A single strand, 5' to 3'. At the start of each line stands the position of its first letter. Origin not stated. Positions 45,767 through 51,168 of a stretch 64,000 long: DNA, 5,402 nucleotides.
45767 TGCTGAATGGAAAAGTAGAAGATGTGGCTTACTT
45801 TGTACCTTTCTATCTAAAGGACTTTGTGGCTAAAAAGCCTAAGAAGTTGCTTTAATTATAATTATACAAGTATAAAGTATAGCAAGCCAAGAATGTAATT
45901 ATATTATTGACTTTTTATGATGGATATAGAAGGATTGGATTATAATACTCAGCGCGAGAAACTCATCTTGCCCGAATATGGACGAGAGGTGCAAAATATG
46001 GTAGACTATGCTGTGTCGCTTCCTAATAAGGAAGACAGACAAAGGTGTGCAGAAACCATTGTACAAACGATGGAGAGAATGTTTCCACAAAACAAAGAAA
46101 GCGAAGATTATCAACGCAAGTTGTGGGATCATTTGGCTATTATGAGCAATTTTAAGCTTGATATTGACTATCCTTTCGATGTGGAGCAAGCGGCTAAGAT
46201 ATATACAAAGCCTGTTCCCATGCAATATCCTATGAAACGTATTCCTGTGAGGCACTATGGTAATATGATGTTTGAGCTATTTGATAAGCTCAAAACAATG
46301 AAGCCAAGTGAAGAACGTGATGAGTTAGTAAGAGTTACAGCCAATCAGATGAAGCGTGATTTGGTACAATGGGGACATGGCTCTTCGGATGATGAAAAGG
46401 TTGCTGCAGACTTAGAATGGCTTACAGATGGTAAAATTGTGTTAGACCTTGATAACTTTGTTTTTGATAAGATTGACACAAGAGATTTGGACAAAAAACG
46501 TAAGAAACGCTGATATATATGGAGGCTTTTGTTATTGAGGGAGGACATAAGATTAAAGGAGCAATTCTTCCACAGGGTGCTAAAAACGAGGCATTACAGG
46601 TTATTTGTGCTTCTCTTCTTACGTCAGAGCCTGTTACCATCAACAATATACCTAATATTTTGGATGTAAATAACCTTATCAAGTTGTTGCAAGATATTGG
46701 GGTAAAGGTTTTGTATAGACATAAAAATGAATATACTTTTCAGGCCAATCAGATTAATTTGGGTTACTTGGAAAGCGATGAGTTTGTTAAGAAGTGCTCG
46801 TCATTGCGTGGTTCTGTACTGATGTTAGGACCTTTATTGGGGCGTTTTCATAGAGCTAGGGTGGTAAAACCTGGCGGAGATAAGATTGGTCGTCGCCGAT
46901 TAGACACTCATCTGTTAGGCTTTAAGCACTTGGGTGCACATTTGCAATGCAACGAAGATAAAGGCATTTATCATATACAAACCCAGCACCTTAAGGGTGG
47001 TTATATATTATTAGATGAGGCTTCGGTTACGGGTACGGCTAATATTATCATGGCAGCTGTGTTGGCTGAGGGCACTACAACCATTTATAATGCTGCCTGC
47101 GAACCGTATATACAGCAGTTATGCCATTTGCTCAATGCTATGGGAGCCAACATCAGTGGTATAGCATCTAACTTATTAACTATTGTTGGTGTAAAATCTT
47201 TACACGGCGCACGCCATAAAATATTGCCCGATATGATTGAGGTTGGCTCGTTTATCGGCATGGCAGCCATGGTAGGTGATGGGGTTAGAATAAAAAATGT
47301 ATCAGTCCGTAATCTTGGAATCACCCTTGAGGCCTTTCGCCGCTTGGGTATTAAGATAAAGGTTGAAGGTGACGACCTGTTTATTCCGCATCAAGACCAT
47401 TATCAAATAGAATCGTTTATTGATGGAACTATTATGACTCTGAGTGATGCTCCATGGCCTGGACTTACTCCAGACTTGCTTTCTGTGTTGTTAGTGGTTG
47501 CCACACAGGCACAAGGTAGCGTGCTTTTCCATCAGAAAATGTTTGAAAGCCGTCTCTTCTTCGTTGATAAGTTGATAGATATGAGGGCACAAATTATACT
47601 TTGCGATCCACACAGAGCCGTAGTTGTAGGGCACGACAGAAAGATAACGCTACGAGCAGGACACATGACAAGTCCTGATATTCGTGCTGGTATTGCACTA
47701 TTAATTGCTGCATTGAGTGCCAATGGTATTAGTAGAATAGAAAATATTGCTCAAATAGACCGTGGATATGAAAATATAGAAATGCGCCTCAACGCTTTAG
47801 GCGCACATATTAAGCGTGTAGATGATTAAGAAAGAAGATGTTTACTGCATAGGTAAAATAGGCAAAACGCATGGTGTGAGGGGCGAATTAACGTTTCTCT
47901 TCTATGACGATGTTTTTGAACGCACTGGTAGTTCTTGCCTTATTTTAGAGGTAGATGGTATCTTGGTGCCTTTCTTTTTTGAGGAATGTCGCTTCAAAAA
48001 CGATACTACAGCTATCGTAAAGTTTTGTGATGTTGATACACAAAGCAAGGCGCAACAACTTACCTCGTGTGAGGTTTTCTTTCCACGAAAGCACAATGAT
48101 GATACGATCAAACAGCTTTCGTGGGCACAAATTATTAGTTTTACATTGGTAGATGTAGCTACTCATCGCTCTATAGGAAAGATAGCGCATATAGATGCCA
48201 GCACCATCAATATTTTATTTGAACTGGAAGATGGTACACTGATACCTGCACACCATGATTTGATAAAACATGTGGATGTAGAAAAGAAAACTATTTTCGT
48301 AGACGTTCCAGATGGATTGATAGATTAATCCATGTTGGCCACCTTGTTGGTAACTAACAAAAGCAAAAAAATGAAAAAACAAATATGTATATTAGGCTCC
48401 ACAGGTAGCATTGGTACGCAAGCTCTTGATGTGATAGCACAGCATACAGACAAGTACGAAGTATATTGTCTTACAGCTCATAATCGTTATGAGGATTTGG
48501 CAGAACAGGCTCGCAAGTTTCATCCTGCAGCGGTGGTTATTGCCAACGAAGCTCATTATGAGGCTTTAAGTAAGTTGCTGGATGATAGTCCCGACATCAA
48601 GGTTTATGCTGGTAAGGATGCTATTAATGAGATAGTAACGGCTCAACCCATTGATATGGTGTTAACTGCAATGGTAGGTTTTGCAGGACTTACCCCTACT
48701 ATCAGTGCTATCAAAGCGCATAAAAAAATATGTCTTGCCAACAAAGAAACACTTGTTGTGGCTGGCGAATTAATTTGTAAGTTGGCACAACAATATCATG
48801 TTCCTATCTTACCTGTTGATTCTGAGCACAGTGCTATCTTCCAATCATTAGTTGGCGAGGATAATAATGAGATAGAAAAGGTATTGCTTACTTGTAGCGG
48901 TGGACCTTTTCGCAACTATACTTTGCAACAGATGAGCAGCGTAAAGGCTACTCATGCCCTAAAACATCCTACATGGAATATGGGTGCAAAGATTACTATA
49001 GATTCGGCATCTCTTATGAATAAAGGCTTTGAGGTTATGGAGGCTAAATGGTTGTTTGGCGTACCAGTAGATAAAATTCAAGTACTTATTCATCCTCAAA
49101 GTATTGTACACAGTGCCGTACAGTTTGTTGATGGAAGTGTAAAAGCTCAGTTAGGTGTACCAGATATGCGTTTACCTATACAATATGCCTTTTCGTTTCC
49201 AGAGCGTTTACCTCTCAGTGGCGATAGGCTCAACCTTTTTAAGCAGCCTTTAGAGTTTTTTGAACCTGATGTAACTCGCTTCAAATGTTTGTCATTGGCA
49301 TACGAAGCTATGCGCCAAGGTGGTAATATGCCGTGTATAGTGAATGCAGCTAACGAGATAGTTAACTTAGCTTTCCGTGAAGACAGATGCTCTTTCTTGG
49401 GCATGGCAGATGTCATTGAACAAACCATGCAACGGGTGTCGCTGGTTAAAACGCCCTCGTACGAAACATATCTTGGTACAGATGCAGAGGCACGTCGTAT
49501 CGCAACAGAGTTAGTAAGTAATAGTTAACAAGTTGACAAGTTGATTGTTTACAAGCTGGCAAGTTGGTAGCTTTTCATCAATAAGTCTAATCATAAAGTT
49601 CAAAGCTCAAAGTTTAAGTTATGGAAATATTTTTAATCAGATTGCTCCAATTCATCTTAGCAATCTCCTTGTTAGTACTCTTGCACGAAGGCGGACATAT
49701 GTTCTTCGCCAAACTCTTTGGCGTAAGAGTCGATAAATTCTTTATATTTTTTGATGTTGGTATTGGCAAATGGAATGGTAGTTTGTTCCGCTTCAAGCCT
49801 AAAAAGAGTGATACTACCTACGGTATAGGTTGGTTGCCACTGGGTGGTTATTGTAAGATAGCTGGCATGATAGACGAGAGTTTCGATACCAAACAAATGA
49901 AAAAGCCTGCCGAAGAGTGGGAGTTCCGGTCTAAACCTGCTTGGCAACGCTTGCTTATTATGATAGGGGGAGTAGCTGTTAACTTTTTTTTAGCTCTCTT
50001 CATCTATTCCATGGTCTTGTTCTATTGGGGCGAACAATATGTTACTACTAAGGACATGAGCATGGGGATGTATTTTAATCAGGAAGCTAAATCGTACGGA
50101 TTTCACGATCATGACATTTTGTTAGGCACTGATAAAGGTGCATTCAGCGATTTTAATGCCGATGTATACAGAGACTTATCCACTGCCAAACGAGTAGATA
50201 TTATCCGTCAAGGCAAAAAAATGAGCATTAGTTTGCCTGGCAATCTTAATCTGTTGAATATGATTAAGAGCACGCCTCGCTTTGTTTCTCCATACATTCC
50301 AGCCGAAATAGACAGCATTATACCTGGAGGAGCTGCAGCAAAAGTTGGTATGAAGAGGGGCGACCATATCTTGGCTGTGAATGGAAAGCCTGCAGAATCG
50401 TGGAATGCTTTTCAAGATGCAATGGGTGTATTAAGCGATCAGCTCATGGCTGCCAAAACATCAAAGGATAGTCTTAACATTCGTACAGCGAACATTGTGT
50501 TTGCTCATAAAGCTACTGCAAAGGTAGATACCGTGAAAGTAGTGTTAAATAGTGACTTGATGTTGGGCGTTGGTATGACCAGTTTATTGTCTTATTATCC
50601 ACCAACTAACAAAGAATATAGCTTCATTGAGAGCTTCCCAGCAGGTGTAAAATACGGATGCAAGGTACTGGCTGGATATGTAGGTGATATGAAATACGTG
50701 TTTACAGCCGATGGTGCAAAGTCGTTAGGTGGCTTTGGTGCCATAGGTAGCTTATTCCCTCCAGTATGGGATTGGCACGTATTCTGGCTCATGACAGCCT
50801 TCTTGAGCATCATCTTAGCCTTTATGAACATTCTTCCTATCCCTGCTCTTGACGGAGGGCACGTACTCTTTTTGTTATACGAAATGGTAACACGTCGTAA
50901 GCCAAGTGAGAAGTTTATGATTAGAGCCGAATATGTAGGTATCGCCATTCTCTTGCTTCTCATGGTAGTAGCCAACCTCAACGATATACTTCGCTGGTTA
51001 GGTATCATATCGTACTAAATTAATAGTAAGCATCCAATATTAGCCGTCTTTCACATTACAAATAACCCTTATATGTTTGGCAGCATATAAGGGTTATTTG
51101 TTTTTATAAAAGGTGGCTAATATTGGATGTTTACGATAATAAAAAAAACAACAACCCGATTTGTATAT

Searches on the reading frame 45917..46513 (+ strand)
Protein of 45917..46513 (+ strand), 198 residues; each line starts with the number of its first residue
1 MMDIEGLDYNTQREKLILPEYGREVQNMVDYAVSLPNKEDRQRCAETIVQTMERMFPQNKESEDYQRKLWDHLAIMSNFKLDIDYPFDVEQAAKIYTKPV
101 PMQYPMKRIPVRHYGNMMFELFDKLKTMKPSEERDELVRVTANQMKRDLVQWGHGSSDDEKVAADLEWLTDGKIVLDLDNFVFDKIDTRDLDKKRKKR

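Call 62: search_protein_families(library=pfam, proteins=[window:45917-46513:+], max_evalue=0.00001)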
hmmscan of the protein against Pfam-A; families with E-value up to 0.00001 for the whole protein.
window:45917-46513:+ (198 aa): 1 family
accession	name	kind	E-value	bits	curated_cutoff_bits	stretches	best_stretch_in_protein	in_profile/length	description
PF14123.11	DUF4290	-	9e-73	243.9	27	1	7-179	1-173/174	Domain of unknown function (DUF4290)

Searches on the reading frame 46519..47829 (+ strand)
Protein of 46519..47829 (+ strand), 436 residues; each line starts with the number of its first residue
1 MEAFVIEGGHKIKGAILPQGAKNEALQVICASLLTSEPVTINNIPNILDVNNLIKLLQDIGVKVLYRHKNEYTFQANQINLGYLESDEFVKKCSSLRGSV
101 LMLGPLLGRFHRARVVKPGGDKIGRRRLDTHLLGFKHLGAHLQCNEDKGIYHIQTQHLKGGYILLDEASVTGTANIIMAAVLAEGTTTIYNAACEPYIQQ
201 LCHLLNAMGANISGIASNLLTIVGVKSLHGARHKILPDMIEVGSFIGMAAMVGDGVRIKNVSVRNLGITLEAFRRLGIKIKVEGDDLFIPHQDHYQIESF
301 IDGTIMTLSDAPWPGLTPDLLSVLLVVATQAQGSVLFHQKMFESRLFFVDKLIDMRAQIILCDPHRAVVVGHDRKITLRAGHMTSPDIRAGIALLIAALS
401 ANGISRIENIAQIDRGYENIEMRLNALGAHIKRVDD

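Call 62: search_protein_families(library=pfam, proteins=[window:46519-47829:+], max_evalue=0.00001)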
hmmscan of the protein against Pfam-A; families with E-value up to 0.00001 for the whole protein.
window:46519-47829:+ (436 aa): 1 family
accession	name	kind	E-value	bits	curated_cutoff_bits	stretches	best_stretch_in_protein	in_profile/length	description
PF00275.25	EPSP_synthase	-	3e-63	214.4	22.8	1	7-423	2-416/417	EPSP synthase (3-phosphoshikimate 1-carboxyvinyltransferase)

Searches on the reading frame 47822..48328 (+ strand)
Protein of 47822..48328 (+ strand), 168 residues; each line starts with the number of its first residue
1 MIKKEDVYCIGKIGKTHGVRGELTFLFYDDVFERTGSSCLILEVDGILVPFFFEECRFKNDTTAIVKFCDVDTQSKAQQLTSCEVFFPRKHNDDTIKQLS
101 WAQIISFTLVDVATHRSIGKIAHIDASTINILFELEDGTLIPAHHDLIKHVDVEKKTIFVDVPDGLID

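Call 62: search_protein_families(library=pfam, proteins=[window:47822-48328:+], max_evalue=0.00001)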
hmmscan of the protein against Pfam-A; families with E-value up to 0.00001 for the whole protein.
window:47822-48328:+ (168 aa): 2 families
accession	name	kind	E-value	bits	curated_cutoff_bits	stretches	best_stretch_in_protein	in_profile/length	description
PF24986.1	PRC_RimM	-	9.2e-15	54.5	27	1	101-166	1-69/69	RimM PRC barrel domain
PF01782.24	RimM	-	3e-11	43.8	23.5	1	9-90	1-83/84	RimM N-terminal domain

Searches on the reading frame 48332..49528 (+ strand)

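Call 63: search_protein_families(library=pfam, proteins=[window:48332-49528:+], max_evalue=0.00001)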
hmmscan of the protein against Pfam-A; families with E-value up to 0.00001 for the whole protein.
window:48332-49528:+ (398 aa): 3 families
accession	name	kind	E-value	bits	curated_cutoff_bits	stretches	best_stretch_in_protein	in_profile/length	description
PF02670.22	DXP_reductoisom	-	1.9e-46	158.4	21.7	1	18-145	1-129/129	1-deoxy-D-xylulose 5-phosphate reductoisomerase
PF08436.17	DXP_redisom_C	-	2.7e-39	133.6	26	1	159-242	1-84/84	1-deoxy-D-xylulose 5-phosphate reductoisomerase C-terminal domain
PF13288.12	DXPR_C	-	1.4e-36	125.7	27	1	274-389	1-114/115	DXP reductoisomerase C-terminal domain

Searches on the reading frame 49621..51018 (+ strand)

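Call 63: search_protein_families(library=pfam, proteins=[window:49621-51018:+], max_evalue=0.00001)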
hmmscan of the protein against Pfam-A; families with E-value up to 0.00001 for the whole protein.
window:49621-51018:+ (465 aa): 3 families
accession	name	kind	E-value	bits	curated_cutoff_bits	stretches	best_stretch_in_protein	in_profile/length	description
PF02163.28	Peptidase_M50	-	1.2e-46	159.2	27.2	1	11-447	2-221/221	Peptidase family M50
PF17820.7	PDZ_6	-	1.2e-06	28.6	27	1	230-263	2-35/54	PDZ domain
PF00595.29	PDZ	-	1.9e-06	28.6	23.2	1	227-262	26-61/81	PDZ domain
